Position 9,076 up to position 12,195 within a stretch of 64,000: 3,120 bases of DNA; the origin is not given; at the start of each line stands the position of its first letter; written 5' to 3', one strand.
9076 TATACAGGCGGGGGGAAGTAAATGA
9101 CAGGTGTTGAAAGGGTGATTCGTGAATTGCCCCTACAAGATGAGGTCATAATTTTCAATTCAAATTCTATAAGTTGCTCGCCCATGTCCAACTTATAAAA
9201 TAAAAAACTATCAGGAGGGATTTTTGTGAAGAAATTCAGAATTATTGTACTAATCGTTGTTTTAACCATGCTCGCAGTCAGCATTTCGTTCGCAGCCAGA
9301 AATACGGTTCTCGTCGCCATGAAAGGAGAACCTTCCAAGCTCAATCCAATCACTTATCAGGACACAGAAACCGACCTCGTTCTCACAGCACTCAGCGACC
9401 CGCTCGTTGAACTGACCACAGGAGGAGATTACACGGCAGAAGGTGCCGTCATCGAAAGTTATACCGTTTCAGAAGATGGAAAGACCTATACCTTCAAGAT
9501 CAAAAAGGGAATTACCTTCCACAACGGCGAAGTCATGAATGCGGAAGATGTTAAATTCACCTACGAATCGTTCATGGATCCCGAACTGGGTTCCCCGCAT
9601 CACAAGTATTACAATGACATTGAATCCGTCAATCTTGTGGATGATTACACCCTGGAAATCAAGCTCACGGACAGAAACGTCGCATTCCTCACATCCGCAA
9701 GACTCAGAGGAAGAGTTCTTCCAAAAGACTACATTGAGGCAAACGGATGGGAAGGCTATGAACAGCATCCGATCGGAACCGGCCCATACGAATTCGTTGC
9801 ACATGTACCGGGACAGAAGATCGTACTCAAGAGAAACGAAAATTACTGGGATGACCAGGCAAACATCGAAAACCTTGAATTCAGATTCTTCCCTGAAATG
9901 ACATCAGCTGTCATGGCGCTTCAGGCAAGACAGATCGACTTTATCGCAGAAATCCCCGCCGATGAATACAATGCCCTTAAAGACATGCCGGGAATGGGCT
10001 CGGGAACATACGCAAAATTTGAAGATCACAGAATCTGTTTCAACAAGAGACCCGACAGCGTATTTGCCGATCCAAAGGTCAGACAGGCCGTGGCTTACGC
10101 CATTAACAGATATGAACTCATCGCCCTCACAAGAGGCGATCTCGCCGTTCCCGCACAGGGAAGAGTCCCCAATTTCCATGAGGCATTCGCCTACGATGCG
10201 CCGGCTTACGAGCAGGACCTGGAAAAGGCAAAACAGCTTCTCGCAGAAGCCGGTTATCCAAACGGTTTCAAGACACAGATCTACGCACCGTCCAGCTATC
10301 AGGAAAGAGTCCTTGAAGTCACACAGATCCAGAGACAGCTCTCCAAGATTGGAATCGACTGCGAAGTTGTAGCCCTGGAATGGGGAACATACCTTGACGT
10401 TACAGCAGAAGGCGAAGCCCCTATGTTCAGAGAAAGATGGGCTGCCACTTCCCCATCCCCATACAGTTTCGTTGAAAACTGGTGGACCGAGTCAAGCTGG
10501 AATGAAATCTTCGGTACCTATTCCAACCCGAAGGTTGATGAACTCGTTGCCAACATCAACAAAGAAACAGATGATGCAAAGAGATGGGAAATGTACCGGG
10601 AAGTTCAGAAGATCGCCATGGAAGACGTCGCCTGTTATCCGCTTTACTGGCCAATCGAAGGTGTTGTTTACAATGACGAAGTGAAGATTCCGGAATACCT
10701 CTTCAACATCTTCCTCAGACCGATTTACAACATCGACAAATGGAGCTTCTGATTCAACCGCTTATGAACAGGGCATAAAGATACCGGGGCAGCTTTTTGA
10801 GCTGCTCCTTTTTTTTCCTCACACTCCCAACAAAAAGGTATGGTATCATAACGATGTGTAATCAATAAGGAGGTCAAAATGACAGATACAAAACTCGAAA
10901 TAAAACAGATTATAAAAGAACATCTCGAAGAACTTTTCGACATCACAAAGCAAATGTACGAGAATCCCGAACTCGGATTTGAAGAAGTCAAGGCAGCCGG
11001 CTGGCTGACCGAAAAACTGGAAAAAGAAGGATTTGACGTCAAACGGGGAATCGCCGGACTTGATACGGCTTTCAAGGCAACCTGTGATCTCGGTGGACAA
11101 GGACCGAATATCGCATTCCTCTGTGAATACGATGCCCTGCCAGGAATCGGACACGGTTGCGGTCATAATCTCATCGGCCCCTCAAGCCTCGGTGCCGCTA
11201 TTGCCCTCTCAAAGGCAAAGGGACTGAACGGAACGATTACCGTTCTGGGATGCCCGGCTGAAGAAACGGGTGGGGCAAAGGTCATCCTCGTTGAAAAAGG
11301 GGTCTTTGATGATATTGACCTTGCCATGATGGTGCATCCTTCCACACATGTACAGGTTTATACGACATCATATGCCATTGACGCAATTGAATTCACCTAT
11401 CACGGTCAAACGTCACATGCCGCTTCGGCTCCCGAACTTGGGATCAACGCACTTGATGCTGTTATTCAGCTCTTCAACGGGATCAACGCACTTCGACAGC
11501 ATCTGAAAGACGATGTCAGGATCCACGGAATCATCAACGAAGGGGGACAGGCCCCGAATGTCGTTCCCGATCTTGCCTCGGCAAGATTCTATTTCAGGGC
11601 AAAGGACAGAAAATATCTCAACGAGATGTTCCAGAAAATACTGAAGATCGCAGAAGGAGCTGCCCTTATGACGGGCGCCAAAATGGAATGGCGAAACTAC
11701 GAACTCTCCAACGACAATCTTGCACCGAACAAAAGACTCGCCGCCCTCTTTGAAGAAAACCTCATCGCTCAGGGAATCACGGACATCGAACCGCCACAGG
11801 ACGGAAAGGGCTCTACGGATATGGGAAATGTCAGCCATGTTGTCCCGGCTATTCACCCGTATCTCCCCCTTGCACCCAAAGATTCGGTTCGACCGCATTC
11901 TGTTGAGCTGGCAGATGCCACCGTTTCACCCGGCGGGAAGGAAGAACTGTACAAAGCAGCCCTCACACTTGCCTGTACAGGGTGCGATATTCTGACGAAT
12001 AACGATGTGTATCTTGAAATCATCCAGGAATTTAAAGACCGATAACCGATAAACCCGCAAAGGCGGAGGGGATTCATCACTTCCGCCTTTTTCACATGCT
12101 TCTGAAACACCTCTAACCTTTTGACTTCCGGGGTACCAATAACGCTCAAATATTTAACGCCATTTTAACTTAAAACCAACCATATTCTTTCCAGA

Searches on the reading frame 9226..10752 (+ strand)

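Call 72: search_protein_families(library=pfam, proteins=[window:9226-10752:+], max_evalue=0.001)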
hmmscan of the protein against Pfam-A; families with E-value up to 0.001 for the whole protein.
window:9226-10752:+ (508 aa): 1 family
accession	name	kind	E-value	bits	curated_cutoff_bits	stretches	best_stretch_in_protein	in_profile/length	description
PF00496.27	SBP_bac_5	-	1.2e-92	311.3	32.4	1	72-426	3-367/368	Bacterial extracellular solute-binding proteins, family 5 Middle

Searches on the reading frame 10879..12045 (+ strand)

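Call 72: search_protein_families(library=pfam, proteins=[window:10879-12045:+], max_evalue=0.001)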
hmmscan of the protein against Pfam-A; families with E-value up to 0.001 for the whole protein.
window:10879-12045:+ (388 aa): 2 families
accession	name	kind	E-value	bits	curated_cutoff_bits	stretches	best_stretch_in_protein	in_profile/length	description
PF07687.19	M20_dimer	-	1.7e-09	38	21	1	171-258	10-99/107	Peptidase dimerisation domain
PF01546.33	Peptidase_M20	-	5.1e-08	33.5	24.6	1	89-325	26-171/206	Peptidase family M20/M25/M40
